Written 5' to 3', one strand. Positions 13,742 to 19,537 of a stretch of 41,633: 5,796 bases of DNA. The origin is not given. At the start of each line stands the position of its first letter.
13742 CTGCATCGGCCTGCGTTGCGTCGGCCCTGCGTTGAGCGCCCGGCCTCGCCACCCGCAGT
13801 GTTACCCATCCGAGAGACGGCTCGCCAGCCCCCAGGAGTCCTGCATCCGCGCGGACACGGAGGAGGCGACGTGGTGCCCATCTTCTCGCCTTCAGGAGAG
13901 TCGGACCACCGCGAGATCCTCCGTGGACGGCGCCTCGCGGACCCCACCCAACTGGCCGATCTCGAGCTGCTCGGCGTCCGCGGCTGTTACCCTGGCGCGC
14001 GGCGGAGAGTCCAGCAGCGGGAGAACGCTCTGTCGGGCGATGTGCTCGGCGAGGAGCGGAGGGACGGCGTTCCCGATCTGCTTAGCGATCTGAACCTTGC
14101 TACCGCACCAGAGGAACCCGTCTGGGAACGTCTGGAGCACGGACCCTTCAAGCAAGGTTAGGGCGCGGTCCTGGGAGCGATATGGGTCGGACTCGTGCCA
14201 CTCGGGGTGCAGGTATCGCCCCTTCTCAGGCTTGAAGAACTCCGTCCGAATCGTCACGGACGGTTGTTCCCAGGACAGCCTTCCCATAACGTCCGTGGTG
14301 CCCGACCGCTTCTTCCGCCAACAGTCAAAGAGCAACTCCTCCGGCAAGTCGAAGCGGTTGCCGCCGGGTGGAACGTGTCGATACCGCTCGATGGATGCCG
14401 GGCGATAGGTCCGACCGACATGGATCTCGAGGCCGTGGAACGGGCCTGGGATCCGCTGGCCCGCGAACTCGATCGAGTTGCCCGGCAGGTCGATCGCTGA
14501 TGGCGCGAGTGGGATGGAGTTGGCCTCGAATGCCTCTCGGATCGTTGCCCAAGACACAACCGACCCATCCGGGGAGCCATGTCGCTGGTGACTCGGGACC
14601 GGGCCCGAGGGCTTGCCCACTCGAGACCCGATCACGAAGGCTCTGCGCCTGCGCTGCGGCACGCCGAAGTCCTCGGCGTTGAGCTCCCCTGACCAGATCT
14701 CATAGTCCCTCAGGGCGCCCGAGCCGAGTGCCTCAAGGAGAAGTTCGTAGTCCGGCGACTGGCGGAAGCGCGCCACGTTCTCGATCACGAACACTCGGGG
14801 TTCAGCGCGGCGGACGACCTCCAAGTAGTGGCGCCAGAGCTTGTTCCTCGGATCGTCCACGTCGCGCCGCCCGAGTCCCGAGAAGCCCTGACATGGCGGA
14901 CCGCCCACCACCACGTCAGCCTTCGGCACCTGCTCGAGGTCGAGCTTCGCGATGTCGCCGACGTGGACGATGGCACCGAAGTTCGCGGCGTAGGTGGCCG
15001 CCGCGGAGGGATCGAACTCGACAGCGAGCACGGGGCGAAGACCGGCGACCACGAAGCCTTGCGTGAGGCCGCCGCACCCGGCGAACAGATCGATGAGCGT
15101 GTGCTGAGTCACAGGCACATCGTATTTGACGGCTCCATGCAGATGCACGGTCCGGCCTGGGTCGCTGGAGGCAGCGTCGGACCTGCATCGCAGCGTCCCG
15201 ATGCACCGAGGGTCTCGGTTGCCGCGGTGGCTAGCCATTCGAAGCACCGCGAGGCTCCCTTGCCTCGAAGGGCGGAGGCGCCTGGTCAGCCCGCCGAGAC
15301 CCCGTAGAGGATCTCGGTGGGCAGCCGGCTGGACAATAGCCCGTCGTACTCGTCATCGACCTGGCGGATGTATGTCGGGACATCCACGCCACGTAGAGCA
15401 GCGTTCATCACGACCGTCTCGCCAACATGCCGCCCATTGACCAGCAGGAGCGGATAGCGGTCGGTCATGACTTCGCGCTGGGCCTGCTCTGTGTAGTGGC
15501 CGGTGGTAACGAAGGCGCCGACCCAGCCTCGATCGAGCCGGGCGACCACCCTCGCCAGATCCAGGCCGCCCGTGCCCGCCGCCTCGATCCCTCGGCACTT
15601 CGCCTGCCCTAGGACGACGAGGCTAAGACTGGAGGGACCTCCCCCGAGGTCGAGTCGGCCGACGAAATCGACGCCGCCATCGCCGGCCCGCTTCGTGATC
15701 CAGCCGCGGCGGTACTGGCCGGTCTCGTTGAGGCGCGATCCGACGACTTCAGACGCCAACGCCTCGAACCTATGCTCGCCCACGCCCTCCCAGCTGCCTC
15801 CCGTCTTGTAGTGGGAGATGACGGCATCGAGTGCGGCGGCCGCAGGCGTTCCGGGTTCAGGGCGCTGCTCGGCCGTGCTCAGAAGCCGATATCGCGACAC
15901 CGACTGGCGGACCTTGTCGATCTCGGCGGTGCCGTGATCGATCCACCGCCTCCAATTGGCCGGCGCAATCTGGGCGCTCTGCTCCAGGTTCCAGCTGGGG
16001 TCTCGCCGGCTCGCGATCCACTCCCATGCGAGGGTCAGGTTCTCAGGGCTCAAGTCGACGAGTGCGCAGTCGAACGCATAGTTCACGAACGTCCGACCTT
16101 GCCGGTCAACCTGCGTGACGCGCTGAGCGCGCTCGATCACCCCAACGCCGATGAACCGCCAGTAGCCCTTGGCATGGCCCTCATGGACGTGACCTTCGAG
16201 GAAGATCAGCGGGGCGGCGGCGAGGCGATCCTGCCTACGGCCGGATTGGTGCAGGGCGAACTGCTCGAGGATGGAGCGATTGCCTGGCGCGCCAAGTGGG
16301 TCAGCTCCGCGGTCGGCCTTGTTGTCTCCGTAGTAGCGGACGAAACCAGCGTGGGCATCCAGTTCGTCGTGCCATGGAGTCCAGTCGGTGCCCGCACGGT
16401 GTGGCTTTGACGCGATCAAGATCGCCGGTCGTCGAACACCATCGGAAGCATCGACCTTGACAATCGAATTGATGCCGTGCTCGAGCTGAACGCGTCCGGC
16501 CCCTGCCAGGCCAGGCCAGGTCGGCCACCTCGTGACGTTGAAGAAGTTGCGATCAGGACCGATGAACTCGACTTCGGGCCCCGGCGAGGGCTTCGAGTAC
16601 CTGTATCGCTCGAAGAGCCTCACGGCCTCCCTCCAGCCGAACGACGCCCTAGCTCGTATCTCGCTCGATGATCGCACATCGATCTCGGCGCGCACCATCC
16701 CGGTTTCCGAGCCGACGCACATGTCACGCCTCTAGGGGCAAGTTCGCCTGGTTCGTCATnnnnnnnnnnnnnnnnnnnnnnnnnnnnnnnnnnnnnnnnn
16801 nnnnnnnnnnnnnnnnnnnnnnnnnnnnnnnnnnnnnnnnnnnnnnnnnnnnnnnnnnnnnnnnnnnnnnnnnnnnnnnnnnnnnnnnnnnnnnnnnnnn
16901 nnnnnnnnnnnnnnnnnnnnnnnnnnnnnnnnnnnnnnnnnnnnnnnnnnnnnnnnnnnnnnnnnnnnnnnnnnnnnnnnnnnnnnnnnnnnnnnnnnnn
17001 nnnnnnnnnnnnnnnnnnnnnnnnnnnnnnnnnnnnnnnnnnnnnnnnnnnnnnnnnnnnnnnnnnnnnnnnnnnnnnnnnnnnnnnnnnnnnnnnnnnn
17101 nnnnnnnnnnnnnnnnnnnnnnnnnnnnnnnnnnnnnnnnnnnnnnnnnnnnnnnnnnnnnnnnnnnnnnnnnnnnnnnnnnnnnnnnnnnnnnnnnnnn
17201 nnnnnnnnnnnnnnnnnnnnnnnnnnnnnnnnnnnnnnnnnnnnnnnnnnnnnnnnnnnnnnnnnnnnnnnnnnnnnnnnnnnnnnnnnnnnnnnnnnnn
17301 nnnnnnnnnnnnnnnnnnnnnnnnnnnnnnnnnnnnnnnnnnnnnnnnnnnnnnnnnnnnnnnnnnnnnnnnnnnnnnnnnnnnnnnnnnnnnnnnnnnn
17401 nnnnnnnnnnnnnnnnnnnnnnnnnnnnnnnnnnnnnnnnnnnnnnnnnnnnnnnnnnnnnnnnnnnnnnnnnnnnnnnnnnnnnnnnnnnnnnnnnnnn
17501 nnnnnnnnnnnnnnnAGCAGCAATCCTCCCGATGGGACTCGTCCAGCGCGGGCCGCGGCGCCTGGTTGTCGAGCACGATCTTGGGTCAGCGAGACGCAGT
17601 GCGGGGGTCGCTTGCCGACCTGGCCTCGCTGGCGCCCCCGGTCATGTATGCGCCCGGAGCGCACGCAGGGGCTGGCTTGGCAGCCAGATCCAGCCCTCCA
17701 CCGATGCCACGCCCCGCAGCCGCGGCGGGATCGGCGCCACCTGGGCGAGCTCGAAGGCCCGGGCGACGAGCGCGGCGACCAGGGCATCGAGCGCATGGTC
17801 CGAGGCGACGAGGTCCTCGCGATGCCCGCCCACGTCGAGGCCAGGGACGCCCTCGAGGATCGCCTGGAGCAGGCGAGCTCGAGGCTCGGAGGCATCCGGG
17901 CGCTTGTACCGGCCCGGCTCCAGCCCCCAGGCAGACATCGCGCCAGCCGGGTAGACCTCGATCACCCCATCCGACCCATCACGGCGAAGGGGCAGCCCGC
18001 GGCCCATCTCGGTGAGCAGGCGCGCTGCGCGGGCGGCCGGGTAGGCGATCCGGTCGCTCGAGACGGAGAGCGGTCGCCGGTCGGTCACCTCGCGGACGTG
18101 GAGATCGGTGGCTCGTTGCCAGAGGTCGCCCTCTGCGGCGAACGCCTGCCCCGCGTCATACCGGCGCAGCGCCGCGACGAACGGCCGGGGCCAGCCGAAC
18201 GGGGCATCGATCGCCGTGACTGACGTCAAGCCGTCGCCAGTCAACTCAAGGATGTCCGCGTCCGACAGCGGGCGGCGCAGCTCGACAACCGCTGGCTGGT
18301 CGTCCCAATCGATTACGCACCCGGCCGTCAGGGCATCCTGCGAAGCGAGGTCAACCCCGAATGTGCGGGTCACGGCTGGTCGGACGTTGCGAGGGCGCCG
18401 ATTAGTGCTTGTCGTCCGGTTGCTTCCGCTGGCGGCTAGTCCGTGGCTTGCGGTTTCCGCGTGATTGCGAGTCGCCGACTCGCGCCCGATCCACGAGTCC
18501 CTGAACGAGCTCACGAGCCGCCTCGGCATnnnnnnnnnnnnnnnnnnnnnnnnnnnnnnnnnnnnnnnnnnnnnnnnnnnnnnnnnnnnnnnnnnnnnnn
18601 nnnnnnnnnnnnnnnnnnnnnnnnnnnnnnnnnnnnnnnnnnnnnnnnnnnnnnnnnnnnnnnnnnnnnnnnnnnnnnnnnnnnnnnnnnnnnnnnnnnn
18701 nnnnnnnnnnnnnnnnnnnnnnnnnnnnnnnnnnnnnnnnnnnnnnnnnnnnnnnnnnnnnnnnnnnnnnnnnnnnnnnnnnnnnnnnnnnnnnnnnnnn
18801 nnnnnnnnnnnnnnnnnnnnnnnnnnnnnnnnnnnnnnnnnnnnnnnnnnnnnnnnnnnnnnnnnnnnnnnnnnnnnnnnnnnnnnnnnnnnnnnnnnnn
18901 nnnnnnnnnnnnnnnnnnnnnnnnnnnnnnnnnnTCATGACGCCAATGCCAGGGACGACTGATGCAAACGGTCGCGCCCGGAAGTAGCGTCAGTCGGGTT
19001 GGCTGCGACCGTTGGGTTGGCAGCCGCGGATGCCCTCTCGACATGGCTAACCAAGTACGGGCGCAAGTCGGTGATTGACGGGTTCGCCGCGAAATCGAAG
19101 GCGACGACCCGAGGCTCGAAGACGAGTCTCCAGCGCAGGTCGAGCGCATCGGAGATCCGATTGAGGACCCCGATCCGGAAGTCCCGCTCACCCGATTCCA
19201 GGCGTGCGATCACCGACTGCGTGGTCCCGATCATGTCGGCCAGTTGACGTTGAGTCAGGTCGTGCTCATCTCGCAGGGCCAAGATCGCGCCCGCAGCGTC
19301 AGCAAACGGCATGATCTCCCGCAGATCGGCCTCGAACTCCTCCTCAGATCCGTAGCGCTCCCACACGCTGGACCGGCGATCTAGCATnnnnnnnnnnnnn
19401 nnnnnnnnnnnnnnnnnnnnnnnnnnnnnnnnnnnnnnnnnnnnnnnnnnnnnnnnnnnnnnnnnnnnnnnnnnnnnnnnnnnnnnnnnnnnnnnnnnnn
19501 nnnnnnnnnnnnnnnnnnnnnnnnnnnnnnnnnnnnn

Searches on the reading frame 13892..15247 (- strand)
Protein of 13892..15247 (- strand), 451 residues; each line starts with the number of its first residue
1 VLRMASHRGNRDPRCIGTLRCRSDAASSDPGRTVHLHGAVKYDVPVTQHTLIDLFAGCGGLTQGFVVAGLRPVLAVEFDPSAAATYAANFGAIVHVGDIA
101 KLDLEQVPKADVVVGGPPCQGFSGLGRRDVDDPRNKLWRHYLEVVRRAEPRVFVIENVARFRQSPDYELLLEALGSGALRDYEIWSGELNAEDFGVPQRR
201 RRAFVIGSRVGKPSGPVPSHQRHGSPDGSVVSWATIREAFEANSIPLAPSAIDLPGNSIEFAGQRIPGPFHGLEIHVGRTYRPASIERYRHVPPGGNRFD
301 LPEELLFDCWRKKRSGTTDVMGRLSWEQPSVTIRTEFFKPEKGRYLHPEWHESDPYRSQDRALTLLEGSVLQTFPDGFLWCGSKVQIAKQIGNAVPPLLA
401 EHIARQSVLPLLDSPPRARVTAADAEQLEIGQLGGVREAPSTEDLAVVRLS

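Call 5: search_protein_families(library=pfam, proteins=[window:13892-15247:-], max_evalue=0.01)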
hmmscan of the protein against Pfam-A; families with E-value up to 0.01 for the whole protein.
window:13892-15247:- (451 aa): 1 family
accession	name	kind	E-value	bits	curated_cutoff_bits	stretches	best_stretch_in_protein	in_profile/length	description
PF00145.23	DNA_methylase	-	9.5e-57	193.3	22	1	50-406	2-321/324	C-5 cytosine-specific DNA methylase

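Call 6: search_protein_families(library=padloc, proteins=[window:13892-15247:-], max_evalue=0.001)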
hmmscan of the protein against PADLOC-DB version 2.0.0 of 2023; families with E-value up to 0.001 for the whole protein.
window:13892-15247:- (451 aa): 63 families (the best 25 are shown)
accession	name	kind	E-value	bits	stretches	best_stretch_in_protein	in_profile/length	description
PDLC00033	DruM2|DruM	-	6.1e-101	336.3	1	48-406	21-359/368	DNA cytosine methylase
PDLC03378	MTase_II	-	2.8e-75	251.7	1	50-406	4-325/344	Type II methyltransferase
PDLC03234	MTase_II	-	6.3e-75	250.8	1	48-406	4-361/375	Type II methyltransferase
PDLC03326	MTase_II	-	9.5e-62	207.5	2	47-239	3-210/412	Type II methyltransferase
PDLC03237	MTase_II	-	1.5e-57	193.2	2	47-209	792-969/1036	Type II methyltransferase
PDLC03272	MTase_II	-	7.9e-52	174.7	1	47-407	73-386/407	Type II methyltransferase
PDLC00026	DruM2|DruM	-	1.9e-50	170.3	2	49-221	5-183/336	DNA cytosine methylase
PDLC02648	DrmMII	-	4e-47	159.1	2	48-209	21-226/468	DrmMII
PDLC00027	DruM2|DruM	-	2.7e-44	150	2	51-209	14-172/361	DNA cytosine methylase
PDLC00031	DruM2|DruM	-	1.6e-41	140.6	2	51-210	14-173/361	DNA cytosine methylase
PDLC03270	MTase_II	-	7.8e-41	138.1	2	51-219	3-172/309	Type II methyltransferase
PDLC02656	DrmMII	-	1.6e-40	137.4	3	50-159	6-136/491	DrmMII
PDLC02650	DrmMII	-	3.1e-40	136.4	3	47-159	7-134/435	DrmMII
PDLC02649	DrmMII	-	4.4e-40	135.9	3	102-209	108-220/422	DrmMII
PDLC03307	MTase_II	-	6.7e-40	135.5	2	52-159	4-112/382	Type II methyltransferase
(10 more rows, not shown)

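Call 7: search_protein_families(library=ncbifam, proteins=[window:13892-15247:-], max_evalue=0.001)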
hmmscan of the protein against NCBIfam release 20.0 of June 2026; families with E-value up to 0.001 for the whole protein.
window:13892-15247:- (451 aa): 2 families
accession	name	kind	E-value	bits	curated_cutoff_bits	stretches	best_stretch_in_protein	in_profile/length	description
TIGR00675.1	dcm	superfamily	1.8e-47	162.6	100.65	2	51-209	1-161/329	DNA (cytosine-5-)-methyltransferase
NF007772.0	PRK10458.1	subfamily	1.6e-08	33.5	710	1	45-90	85-130/472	DNA cytosine methylase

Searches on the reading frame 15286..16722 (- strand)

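Call 5: search_protein_families(library=pfam, proteins=[window:15286-16722:-], max_evalue=0.01)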
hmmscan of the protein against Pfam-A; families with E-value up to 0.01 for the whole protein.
window:15286-16722:- (478 aa): 2 families
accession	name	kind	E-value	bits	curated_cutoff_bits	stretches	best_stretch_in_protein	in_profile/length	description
PF18062.7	RE_AspBHI_N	-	2.7e-20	73.1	27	1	84-265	15-185/185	Restriction endonuclease AspBHI N-terminal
PF04471.18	Mrr_cat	-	6.6e-06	26.7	21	1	318-431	8-109/115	Restriction endonuclease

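Call 6: search_protein_families(library=padloc, proteins=[window:15286-16722:-], max_evalue=0.001)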
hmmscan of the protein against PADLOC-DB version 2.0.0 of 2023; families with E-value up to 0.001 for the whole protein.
window:15286-16722:- (478 aa): 3 families
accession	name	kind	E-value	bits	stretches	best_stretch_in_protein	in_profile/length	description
PDLC03206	mREase_II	-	5.1e-131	435.2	1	34-472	5-432/434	Type II methyl-directed restriction enzyme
PDLC03203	mREase_II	-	3.6e-26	90.3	1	114-437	67-371/393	Type II methyl-directed restriction enzyme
PDLC04806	PDC-S02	-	6.9e-07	26.8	1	342-438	208-301/324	-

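Call 7: search_protein_families(library=ncbifam, proteins=[window:15286-16722:-], max_evalue=0.001)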
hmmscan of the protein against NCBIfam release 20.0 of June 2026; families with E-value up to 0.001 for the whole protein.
window:15286-16722:- (478 aa): 0 families

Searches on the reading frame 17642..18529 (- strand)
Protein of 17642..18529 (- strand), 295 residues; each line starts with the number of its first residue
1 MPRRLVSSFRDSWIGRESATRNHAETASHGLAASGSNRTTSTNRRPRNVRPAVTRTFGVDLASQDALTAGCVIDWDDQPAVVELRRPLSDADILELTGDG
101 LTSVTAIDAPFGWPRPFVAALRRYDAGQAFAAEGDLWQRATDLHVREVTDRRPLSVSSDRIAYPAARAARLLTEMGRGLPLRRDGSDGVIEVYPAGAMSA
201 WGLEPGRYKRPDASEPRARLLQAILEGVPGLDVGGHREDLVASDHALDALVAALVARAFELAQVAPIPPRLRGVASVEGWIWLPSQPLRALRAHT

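Call 5: search_protein_families(library=pfam, proteins=[window:17642-18529:-], max_evalue=0.01)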
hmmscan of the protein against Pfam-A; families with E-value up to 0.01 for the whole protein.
window:17642-18529:- (295 aa): 1 family
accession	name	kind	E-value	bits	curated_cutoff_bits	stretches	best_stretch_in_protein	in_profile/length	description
PF04250.19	DUF429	-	7.4e-24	85.1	23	1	58-268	1-209/214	Protein of unknown function (DUF429)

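Call 6: search_protein_families(library=padloc, proteins=[window:17642-18529:-], max_evalue=0.001)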
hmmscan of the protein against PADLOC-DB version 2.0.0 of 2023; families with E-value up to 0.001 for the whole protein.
window:17642-18529:- (295 aa): 2 families
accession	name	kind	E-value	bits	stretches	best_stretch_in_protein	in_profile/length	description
PDLC05021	PDC-S44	-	5e-10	37.4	1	103-290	79-253/257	-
PDLC05019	PDC-S44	-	6.6e-07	26.8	1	55-111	8-69/259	-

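Call 7: search_protein_families(library=ncbifam, proteins=[window:17642-18529:-], max_evalue=0.001)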
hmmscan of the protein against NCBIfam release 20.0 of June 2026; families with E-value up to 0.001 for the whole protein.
window:17642-18529:- (295 aa): 0 families

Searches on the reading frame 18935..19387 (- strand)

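Call 79: search_protein_families(library=pfam, proteins=[window:18935-19387:-], max_evalue=0.001)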
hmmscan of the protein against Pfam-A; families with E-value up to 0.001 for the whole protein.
window:18935-19387:- (150 aa): 4 families
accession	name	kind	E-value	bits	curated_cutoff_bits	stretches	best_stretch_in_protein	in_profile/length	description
PF01381.28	HTH_3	-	9.8e-13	48.4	23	1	36-85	2-51/55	Helix-turn-helix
PF13560.12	HTH_31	-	5.1e-08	33.6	27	1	37-83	8-55/64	Helix-turn-helix domain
PF13443.12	HTH_26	-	7.7e-06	26.5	22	1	38-84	5-52/63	Cro/C1-type HTH DNA-binding domain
PF12844.13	HTH_19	-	1.4e-05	25.3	30.2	1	35-83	4-52/64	Helix-turn-helix domain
